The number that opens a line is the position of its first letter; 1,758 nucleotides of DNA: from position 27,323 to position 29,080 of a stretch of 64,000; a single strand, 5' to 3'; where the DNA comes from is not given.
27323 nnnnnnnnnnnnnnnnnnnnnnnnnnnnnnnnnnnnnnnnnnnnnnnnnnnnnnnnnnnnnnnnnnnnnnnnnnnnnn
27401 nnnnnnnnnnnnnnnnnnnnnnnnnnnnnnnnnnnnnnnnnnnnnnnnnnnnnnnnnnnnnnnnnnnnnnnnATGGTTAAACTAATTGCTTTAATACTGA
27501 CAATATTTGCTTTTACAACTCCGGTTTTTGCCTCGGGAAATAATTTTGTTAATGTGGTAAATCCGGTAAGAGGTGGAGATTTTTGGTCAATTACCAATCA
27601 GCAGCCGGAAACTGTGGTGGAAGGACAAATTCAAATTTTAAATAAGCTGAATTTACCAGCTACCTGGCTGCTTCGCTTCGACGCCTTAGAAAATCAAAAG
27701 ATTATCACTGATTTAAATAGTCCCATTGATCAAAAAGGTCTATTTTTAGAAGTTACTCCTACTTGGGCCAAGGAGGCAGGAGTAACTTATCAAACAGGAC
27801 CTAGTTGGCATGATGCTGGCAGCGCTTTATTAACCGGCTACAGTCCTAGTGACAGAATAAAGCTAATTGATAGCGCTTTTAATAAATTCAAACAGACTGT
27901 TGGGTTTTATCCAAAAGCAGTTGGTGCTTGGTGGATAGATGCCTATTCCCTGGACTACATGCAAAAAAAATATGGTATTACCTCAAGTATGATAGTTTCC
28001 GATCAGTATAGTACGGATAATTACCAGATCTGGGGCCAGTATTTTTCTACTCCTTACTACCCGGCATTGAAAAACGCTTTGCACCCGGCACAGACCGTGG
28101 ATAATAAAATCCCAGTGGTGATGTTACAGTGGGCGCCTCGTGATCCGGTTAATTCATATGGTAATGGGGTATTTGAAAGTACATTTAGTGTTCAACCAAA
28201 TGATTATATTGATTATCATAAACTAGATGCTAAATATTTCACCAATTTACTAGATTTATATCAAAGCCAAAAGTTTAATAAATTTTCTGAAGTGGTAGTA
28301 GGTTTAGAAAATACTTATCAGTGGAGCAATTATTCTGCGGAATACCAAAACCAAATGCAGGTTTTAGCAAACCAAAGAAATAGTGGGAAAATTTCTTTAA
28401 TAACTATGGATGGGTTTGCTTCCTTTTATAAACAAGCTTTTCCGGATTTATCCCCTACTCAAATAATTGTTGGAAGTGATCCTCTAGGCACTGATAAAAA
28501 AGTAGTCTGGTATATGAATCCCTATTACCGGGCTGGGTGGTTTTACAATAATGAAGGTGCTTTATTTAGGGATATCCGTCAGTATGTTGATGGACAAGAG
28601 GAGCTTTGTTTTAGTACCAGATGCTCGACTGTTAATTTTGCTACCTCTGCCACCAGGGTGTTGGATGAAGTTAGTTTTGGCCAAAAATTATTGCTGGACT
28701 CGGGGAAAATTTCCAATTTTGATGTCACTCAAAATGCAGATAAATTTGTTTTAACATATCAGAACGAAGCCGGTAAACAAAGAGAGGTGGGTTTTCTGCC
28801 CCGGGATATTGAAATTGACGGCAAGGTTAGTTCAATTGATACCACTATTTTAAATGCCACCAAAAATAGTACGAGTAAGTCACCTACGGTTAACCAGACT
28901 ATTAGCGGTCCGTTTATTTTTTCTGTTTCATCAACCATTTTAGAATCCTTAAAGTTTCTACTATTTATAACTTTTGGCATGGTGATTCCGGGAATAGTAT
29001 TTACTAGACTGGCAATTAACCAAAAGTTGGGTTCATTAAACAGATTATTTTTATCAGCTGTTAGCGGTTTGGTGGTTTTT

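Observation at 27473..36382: A second family of giant polytopic proteins (HDG[ML]WH block), one carrying a 480-aa extracytoplasmic domain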

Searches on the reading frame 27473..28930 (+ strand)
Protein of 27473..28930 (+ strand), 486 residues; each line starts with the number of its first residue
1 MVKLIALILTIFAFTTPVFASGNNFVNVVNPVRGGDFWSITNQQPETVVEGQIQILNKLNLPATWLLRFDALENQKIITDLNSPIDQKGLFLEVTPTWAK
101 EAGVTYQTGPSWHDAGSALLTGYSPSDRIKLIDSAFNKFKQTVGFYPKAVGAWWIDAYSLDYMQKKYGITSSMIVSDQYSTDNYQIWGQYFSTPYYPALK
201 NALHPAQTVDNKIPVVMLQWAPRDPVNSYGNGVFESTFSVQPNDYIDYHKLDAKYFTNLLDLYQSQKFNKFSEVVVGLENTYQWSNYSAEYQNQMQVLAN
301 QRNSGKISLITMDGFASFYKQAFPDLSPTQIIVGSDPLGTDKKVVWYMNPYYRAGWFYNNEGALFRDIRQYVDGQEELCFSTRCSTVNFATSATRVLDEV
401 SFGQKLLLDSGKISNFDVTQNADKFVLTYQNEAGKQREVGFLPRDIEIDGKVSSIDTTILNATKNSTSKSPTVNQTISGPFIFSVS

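Call 15: search_solved_structures(query=window:27473-28930:+, max_evalue=10)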
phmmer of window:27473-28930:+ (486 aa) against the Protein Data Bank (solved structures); distinct sequences matched with E-value up to 10: 2.
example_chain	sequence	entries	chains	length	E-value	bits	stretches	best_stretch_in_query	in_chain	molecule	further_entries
5ep1_A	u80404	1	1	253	2.1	10.3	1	257-298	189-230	Putative repressor protein luxO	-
5ep2_A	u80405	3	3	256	2.1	10.3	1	257-298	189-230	Putative repressor protein luxO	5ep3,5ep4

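Call 18: find_homologous_proteins(query=window:27473-28930:+)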
Query window:27473-28930:+ (486 aa): 350 proteins with E <= 0.001 among 6078 candidates; the best 120 are listed.
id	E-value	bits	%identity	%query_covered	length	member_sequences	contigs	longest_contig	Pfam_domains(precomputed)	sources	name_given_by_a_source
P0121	1.1e-203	696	59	99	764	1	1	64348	-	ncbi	-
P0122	3.9e-202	690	62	93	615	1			-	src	-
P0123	6.0e-202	690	59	99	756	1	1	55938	-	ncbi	-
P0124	3.4e-195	668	73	77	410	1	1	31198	PF12979.14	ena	-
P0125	3.0e-181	622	57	96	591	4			-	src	-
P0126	2.1e-176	606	65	80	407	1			PF12979.14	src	-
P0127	1.7e-173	596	62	81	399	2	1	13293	-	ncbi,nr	ncbi:hypothetical protein HYW43_00620, partial [Candidatus Daviesbacteria bacterium]|nr:hypothetical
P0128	2.5e-172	592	64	79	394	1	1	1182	PF12979.14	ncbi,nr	ncbi:MAG: hypothetical protein Q8Q86_00155, partial [Candidatus Daviesbacteria bacterium]|nr:hypothe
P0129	1.3e-151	524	48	99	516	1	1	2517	-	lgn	-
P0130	5.1e-149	515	49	96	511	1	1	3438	-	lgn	-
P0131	4.1e-144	499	49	97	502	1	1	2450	-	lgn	-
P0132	3.0e-141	490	47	97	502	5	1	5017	-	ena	-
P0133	1.2e-140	488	47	94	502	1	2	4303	-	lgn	-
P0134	1.4e-140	487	49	91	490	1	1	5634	-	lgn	-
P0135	3.2e-139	483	47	97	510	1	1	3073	-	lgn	-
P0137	1.4e-135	471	47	92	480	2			PF12979.14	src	-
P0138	9.8e-135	468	48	94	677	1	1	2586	PF12979.14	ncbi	-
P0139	3.7e-131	456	49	85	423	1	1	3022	PF12979.14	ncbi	ncbi:MAG: hypothetical protein G01um101493_264, partial [Microgenomates group bacterium Gr01-1014_93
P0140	5.7e-130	452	46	94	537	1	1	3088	PF12979.14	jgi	jgi:hypothetical protein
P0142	4.7e-119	416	63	58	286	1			PF12979.14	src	-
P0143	1.2e-118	415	47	80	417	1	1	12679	PF12979.14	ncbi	-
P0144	3.7e-113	397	51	77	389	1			PF12979.14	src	-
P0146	6.7e-95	337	38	91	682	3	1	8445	PF12979.14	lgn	-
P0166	4.0e-91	324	38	89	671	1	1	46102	PF12979.14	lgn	-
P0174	5.5e-90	321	36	97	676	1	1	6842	PF12979.14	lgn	-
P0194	2.5e-87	312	46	71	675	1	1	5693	PF12979.14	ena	-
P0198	5.0e-87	311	38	92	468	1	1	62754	PF12979.14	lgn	-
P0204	1.2e-85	306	39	80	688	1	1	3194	PF12979.14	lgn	-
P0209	3.4e-85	305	40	82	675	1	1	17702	PF12979.14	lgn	-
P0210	3.5e-85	305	39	83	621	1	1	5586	PF12979.14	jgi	jgi:hypothetical protein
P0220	2.4e-84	302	37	92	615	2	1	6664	PF12979.14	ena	-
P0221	2.6e-84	302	39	87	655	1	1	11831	PF12979.14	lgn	-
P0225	4.6e-84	301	41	82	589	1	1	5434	PF12979.14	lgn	-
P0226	5.1e-84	301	40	83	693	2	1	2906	PF12979.14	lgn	-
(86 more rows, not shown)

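Call 24: search_protein_families(library=pfam, alignment_id=A2, max_evalue=0.01)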
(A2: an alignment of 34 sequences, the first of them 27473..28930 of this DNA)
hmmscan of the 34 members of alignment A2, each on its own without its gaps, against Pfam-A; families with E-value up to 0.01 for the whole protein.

A. member 1, window:27473-28930:+ (486 aa): 0 families

B. families by the number of members that match (of 34 scanned): 2 families
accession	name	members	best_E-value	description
PF12979.12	DUF3863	7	0.00022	Domain of Unknown Function with PDB structure (DUF3863)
PF04932.20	Wzy_C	1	0.0071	O-Antigen ligase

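Call 33: predict_structure(alignment_id=A2)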
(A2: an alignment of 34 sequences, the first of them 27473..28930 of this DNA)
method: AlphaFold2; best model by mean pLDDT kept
length: 486 residues; sequences in the alignment: 34
mean_pLDDT: 87.5   pTM: 0.88
mean pLDDT of the five models: 87.5, 87.3, 86.7, 85.7, 85.5
residues with pLDDT >= 90: 323; 70-90: 106; 50-70: 32; < 50: 25
segments of 3 or more residues with pLDDT < 50: 15-20, 468-486
pLDDT, mean of each block of 10 residues (from residue 1): 75 51 89 91 93 96 97 96 89 94 88 69 88 98 97 90 98 88 74 93 94 96 90 83 88 93 94 94 92 97 95 98 97 94 96 96 94 84 69 74 90 97 95 97 96 93 65 31 26
secondary structure, 60 per line:
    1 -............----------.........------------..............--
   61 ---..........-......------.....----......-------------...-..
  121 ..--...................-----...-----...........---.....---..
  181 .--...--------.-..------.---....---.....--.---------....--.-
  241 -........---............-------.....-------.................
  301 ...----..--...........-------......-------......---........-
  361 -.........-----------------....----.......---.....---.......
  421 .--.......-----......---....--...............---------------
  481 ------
elements in order: H2-13 E24-32 H45-58 E64-68 H69-73 H75-80 E87-91 H96-101 H119-122 H125-143 E149-151 H157-167 E171-175 E179-181 E184-186 E216-220 H233-236 H242-249 H253-264 E272-276 H284-303 H312-322 E330-335 E343-348 E352-359 E362-370 E396-398 H399-402 E406-410 E414-421 E424-430 E436-441 E445-448 E451-454 H455-465

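Call 35: fold_search(model_id=the predicted structure, library=pdb)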
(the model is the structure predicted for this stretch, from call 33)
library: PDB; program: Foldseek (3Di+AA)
matches with E <= 10: 1080; with E <= 0.001: 22
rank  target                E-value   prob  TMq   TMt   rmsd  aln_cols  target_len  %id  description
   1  3lm3                  1.1e-14  1.00  0.59  0.65   4.6       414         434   16  Crystal structure of a putative glycoside hydrolase/deacetylase (bdi_3119) from parabacteroides distasonis at 1.44 A res (released 2010-02-16)
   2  3qbu_A                3.4e-07  1.00  0.40  0.63   7.2       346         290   12  Crystal structure of putative peptidoglycan deactelyase (HP0310) from Helicobacter pylori (released 2011-05-25)
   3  3rxz_B                8.6e-06  1.00  0.39  0.62   6.3       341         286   12  Crystal structure of putative polysaccharide deacetylase from Mycobacterium smegmatis (released 2011-06-22)
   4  1z7a_A                1.8e-05  1.00  0.34  0.52   7.5       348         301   11  Crystal structure of probable Polysaccharide deacetylase from Pseudomonas aeruginosa PAO1 (released 2005-05-10)
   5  3s6o_A                2.8e-05  1.00  0.36  0.53   6.6       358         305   10  Crystal structure of a Polysaccharide deacetylase family protein from Burkholderia pseudomallei (released 2011-06-15)
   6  3cl6_A                3.0e-05  1.00  0.36  0.55   7.2       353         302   10  Crystal structure of Puue Allantoinase (released 2008-06-10)
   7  3rxz_A                3.2e-05  1.00  0.36  0.58   8.5       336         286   12  Crystal structure of putative polysaccharide deacetylase from Mycobacterium smegmatis (released 2011-06-22)
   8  3rxz_C                3.2e-05  1.00  0.36  0.58   9.0       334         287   12  Crystal structure of putative polysaccharide deacetylase from Mycobacterium smegmatis (released 2011-06-22)
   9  1z7a_F                3.4e-05  1.00  0.34  0.51   8.2       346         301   10  Crystal structure of probable Polysaccharide deacetylase from Pseudomonas aeruginosa PAO1 (released 2005-05-10)
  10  1z7a_C                3.4e-05  1.00  0.33  0.50   7.5       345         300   12  Crystal structure of probable Polysaccharide deacetylase from Pseudomonas aeruginosa PAO1 (released 2005-05-10)
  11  6h8n_B                1.2e-04  1.00  0.27  0.57   6.9       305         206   11  Structure of peptidoglycan deacetylase PdaC from Bacillus subtilis - mutant D285S (released 2019-11-13)
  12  6h8l_B                1.4e-04  1.00  0.27  0.56   6.3       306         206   11  Structure of peptidoglycan deacetylase PdaC from Bacillus subtilis (released 2019-11-13)
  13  6h8l_A                2.2e-04  1.00  0.28  0.59   7.0       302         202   13  Structure of peptidoglycan deacetylase PdaC from Bacillus subtilis (released 2019-11-13)
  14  5lfz                  3.6e-04  1.00  0.27  0.58   5.9       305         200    9  T48 deacetylase (released 2017-08-02)
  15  4l1g_A                4.1e-04  1.00  0.27  0.55   7.4       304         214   12  Crystal structure of the Bc1960 peptidoglycan N-acetylglucosamine deacetylase from Bacillus cereus (released 2014-06-04)
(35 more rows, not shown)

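Call 65: search_protein_families(library=pfam, proteins=[P0146, P0124], max_evalue=1)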
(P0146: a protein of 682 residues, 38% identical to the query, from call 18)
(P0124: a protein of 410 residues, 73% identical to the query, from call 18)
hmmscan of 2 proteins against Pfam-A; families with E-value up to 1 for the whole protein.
P0146 (682 aa): 4 families
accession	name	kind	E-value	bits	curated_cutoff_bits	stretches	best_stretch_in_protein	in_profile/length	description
PF12979.12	DUF3863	-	0.0054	16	27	1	144-233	122-210/349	Domain of Unknown Function with PDB structure (DUF3863)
PF20603.3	Bact_hydrolase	-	0.017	15.5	27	1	251-321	69-139/160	Bacterial hydrolase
PF03116.20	NQR2_RnfD_RnfE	-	0.11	12.3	27.7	1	457-555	139-212/296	NQR2, RnfD, RnfE family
PF14285.11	DUF4367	-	0.15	12.9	22.1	0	416-489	13-91/110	Domain of unknown function (DUF4367)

P0124 (410 aa): 2 families
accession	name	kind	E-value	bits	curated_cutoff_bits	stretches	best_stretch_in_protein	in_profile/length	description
PF12979.12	DUF3863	-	0.003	16.8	27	1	128-228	104-204/349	Domain of Unknown Function with PDB structure (DUF3863)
PF13525.12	YfiO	-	0.012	15.8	25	1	98-156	68-123/203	Outer membrane lipoprotein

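Call 68: search_solved_structures(query=A2, max_evalue=10, show_alignments=2)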
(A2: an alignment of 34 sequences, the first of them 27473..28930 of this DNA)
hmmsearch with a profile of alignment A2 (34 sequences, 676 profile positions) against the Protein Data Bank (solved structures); distinct sequences matched with E-value up to 10: 1.
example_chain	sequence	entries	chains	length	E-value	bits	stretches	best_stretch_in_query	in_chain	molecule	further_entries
3lm3_A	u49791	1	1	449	9.3e-06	28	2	147-221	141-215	uncharacterized protein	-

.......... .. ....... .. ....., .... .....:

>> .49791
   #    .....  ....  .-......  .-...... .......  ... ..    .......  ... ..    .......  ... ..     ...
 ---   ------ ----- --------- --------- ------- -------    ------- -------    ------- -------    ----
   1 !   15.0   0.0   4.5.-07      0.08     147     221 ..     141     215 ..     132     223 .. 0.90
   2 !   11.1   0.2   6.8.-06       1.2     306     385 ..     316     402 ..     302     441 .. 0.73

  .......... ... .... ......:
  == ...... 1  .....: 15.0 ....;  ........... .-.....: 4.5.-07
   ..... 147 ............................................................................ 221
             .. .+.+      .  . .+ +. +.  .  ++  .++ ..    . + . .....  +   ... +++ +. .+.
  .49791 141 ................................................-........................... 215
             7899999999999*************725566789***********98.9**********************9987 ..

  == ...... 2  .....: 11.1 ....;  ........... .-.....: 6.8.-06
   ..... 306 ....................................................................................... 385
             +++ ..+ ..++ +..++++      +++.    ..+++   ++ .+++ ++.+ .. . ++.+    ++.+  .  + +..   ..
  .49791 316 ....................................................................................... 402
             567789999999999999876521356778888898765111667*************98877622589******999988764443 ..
